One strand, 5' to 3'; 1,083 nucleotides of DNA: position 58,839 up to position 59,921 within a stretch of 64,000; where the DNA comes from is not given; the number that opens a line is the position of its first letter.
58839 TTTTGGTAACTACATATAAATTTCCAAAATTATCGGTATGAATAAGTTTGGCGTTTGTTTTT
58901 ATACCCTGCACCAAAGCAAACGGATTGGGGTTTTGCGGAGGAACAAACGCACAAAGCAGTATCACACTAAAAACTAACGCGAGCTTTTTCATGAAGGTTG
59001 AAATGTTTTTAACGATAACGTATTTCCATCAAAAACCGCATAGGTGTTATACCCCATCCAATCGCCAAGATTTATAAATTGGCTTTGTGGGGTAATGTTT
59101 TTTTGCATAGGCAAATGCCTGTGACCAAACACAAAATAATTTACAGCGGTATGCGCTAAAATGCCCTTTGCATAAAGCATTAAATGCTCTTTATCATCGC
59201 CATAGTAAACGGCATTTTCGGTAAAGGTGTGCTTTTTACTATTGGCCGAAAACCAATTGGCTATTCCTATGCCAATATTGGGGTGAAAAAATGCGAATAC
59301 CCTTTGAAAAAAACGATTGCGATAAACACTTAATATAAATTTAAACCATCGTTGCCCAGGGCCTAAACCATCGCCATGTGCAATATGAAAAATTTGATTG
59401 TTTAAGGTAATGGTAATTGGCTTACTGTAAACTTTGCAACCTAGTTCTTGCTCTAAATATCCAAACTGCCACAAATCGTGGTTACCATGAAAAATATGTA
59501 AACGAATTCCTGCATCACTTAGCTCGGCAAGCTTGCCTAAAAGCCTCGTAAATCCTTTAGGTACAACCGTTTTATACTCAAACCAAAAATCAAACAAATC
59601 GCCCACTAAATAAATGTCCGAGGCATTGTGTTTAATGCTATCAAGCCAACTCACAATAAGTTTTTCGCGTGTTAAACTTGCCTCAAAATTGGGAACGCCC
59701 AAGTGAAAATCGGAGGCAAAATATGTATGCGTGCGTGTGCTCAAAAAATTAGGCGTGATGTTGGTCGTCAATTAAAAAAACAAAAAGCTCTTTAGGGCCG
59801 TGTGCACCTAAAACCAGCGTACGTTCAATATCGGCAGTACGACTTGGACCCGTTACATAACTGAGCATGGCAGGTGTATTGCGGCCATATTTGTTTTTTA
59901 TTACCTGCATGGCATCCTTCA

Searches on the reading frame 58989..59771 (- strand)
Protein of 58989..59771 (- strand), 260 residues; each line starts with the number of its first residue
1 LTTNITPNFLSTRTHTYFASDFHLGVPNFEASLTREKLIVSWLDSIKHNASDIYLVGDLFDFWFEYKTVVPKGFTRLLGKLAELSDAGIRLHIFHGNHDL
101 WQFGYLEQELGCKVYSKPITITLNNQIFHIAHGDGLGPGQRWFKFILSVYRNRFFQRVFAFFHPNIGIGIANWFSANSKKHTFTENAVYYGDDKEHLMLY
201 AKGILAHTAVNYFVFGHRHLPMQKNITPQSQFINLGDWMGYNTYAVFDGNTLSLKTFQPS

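Call 60: search_protein_families(library=pfam, proteins=[window:58989-59771:-], max_evalue=0.0001)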
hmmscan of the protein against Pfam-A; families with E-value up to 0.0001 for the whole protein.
window:58989-59771:- (260 aa): 1 family
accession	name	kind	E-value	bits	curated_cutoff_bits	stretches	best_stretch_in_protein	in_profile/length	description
PF00149.33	Metallophos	-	1.1e-05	26.4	21.5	1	17-220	4-190/191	Calcineurin-like phosphoesterase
